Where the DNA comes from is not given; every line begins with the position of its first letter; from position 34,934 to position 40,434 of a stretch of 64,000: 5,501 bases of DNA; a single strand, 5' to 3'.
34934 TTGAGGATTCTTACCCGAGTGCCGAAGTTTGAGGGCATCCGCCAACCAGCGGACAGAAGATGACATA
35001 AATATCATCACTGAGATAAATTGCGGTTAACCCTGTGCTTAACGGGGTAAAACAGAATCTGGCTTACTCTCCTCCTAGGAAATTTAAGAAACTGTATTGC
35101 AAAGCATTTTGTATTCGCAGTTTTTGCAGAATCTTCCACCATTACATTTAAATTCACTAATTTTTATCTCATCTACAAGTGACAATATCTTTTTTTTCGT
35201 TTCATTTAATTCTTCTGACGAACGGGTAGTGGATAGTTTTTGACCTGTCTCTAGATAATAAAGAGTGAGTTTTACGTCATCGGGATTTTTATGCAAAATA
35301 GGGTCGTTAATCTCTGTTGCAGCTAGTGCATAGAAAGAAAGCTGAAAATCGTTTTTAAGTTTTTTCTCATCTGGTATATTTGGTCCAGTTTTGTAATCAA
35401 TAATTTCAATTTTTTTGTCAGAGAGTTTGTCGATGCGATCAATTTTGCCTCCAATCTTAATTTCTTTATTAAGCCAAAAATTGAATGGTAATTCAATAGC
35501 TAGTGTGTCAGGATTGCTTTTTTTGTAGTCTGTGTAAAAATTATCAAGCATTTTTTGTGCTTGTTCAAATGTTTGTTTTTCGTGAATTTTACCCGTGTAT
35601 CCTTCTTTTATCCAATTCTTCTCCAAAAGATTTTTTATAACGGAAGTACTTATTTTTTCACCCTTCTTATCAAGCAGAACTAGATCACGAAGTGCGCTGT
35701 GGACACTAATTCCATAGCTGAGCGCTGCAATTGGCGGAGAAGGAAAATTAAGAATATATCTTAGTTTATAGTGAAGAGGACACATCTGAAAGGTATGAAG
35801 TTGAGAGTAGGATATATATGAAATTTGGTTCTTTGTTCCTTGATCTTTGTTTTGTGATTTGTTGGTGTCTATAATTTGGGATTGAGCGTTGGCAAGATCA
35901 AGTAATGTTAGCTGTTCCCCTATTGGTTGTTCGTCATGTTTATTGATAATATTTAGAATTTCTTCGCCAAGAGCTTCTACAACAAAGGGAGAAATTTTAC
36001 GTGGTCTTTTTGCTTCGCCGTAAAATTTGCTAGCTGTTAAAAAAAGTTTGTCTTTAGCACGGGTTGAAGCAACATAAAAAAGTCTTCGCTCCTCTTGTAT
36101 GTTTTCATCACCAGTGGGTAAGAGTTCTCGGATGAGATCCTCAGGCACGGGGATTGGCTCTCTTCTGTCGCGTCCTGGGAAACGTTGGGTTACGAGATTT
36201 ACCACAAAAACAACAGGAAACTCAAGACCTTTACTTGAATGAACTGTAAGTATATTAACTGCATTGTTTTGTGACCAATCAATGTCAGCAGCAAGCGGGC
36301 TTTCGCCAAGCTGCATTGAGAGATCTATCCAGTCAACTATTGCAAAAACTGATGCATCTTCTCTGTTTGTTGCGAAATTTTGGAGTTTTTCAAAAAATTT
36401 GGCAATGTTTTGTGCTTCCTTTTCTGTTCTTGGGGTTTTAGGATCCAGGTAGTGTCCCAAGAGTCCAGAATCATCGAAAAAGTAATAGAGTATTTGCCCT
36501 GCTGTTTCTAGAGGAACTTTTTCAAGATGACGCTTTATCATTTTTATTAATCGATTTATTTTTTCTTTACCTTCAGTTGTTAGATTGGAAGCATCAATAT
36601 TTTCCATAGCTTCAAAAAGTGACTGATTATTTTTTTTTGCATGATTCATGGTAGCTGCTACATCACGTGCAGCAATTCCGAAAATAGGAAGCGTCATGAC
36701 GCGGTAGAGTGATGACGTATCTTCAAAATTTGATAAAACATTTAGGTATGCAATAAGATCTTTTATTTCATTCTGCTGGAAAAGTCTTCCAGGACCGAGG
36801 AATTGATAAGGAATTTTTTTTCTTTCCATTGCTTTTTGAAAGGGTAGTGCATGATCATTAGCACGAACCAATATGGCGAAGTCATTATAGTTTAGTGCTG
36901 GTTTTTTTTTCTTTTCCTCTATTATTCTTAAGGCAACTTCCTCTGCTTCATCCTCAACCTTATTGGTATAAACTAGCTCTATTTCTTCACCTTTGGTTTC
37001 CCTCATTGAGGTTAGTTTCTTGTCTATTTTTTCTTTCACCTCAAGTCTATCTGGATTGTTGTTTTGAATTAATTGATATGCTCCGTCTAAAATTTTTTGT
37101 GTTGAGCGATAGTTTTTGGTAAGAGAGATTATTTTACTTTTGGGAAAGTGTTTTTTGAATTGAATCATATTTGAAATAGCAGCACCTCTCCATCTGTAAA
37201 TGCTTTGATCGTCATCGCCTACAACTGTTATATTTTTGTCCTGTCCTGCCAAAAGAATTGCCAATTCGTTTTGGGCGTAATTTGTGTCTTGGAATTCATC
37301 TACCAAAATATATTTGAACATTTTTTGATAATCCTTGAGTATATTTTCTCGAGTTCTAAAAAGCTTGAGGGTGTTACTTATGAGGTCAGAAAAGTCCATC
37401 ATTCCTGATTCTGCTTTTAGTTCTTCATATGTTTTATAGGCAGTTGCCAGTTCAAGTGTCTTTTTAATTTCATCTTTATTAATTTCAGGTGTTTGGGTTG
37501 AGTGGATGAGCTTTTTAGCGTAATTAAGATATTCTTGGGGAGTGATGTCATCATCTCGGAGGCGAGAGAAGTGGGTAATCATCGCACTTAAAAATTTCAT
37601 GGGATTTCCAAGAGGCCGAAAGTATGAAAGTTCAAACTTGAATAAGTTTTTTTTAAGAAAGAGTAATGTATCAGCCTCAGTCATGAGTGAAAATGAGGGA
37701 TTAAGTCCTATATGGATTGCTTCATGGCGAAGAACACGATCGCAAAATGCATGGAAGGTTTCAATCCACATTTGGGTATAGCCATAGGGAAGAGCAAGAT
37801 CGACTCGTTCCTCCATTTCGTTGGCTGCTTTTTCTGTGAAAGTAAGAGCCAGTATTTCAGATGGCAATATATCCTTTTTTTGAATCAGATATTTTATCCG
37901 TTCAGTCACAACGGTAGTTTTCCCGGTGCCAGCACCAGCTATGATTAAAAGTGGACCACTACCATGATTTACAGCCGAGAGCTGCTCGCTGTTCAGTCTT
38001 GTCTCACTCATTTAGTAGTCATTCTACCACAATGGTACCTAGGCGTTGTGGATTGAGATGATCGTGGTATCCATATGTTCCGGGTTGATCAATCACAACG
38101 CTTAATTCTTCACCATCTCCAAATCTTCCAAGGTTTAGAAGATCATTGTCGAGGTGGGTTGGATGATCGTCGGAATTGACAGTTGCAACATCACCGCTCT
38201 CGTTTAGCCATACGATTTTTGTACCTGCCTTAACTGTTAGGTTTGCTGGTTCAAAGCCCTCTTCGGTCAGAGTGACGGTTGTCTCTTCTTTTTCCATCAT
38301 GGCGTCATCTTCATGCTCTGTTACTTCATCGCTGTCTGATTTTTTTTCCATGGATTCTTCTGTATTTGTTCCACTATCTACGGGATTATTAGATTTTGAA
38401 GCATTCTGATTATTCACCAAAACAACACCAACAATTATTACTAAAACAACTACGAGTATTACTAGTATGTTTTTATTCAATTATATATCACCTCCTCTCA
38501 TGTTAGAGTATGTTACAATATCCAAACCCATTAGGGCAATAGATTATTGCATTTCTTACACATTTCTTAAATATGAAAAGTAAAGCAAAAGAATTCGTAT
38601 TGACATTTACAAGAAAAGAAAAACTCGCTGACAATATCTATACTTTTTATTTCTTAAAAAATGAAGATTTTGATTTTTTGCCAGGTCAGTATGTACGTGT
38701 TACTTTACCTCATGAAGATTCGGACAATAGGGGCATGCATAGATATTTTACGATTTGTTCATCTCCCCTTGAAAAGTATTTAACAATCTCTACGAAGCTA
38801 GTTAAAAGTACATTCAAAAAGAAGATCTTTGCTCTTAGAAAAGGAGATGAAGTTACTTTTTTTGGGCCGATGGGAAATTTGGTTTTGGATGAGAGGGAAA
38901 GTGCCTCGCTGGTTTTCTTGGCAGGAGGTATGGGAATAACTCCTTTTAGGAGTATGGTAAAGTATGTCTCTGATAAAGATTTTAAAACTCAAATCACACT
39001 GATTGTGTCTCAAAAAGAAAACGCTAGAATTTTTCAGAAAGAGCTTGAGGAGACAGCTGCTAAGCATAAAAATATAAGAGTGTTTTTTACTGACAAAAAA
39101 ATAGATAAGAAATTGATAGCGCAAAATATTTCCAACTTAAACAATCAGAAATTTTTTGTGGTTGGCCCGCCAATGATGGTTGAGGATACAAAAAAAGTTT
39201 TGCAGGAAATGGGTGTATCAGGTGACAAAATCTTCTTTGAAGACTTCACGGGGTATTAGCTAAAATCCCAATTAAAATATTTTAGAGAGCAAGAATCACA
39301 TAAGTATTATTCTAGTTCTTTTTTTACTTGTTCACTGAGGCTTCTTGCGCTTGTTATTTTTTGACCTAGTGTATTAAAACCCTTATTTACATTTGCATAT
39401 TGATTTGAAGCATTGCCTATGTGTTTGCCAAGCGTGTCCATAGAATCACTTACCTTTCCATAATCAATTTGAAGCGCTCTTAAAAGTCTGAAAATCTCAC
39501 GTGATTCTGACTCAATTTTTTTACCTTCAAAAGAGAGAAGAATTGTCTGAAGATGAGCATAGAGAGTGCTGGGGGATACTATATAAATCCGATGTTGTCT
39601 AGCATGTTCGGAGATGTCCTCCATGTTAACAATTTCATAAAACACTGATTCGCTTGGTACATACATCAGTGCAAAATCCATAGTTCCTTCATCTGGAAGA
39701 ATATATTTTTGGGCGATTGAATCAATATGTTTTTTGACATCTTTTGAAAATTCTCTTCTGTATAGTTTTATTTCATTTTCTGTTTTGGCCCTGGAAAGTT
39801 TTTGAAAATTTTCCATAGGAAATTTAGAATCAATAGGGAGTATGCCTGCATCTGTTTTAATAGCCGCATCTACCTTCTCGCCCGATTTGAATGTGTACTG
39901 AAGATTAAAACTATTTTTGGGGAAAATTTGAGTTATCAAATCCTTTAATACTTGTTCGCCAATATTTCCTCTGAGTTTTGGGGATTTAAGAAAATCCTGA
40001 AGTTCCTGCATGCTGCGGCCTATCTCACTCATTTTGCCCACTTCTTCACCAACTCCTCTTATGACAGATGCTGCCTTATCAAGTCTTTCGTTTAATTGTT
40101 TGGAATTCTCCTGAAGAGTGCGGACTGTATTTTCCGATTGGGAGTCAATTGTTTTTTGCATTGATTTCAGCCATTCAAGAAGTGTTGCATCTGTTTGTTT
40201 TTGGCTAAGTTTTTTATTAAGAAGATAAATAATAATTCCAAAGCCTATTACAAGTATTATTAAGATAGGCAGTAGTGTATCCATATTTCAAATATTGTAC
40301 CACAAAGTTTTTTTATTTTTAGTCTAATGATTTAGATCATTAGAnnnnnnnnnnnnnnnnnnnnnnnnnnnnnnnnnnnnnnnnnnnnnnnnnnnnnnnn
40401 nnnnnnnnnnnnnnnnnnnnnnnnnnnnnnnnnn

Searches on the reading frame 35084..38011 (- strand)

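Call 23: search_protein_families(library=pfam, proteins=[window:35084-38011:-], max_evalue=0.001)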
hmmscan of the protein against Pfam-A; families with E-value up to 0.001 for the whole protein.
window:35084-38011:- (975 aa): 10 families
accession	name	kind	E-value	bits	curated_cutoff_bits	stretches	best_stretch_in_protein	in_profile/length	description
PF00580.27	UvrD-helicase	-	4e-80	269.8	23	1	6-290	1-271/271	UvrD/REP helicase N-terminal domain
PF13361.12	UvrD_C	-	6.6e-56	190.6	25.6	1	295-661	1-348/350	UvrD-like helicase C-terminal domain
PF12705.13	PDDEXK_1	-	7e-36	124.8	22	1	733-972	2-247/247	PD-(D/E)XK nuclease superfamily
PF13245.12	AAA_19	-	3.7e-24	85.8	25.1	1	12-273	3-132/134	AAA domain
PF13538.12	UvrD_C_2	-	1.6e-11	44.3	27.4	1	587-610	4-27/52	UvrD-like helicase C-terminal domain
PF13604.12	AAA_30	-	2.8e-08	34.2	27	1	6-72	2-68/191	AAA domain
PF01443.25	Viral_helicase1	-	1e-06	29.2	21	0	202-321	36-150/228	Viral superfamily 1 RNA helicase core domain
PF10926.14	DUF2800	-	1.8e-06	27.8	21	1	819-972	85-233/368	Protein of unknown function (DUF2800)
PF13086.12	AAA_11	-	0.00021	21.6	27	1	6-269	2-249/257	AAA domain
PF01930.23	Cas_Cas4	-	0.00052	20.6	22.7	1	849-971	47-158/160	Domain of unknown function DUF83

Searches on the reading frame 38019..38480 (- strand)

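Call 59: search_protein_families(library=pfam, proteins=[window:38019-38480:-], max_evalue=0.001)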
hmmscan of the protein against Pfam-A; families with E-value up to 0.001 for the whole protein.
window:38019-38480:- (153 aa): 3 families
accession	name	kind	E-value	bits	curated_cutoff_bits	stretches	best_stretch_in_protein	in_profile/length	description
PF13473.12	Cupredoxin_1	-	3.1e-09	37.2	27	1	62-152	18-104/104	Cupredoxin-like domain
PF00127.26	Copper-bind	-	1.8e-06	28.8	21.2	1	76-139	14-83/99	Copper binding proteins, plastocyanin/azurin family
PF12685.13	SpoIIIAH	-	0.00058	20.3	30.6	1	3-75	1-68/191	SpoIIIAH-like protein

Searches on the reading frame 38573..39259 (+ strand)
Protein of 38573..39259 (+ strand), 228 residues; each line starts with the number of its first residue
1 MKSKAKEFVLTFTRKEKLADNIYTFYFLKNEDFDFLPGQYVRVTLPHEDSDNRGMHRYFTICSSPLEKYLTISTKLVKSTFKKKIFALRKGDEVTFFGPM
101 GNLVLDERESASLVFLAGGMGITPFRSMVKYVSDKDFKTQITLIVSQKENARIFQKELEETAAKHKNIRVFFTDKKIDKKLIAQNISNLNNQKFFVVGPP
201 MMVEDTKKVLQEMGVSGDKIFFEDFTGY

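Call 59: search_protein_families(library=pfam, proteins=[window:38573-39259:+], max_evalue=0.001)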
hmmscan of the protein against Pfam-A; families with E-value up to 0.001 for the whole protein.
window:38573-39259:+ (228 aa): 3 families
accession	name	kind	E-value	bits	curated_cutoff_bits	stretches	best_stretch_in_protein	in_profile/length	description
PF00175.26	NAD_binding_1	-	1.3e-12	48.7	22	1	115-207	1-108/109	Oxidoreductase NAD-binding domain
PF08030.17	NAD_binding_6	-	1.3e-06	29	22.2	1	112-192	3-94/156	Ferric reductase NAD binding domain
PF00970.30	FAD_binding_6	-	9.1e-05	23.2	21.1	1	11-103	3-97/99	Oxidoreductase FAD-binding domain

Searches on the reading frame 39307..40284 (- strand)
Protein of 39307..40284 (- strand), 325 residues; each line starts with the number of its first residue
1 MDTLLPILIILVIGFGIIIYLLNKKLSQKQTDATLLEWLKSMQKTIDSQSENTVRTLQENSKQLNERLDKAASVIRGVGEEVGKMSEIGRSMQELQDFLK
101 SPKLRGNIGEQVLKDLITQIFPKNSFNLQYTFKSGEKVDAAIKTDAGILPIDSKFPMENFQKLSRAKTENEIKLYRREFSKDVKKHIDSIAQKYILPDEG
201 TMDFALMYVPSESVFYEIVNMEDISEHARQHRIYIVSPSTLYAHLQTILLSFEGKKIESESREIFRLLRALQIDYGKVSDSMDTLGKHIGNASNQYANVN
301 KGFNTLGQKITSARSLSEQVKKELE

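Call 23: search_protein_families(library=pfam, proteins=[window:39307-40284:-], max_evalue=0.001)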
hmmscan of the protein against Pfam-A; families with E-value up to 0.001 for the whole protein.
window:39307-40284:- (325 aa): 1 family
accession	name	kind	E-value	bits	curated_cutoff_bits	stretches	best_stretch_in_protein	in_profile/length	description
PF02646.22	RmuC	-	2.7e-55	188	26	1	39-321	3-289/291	RmuC family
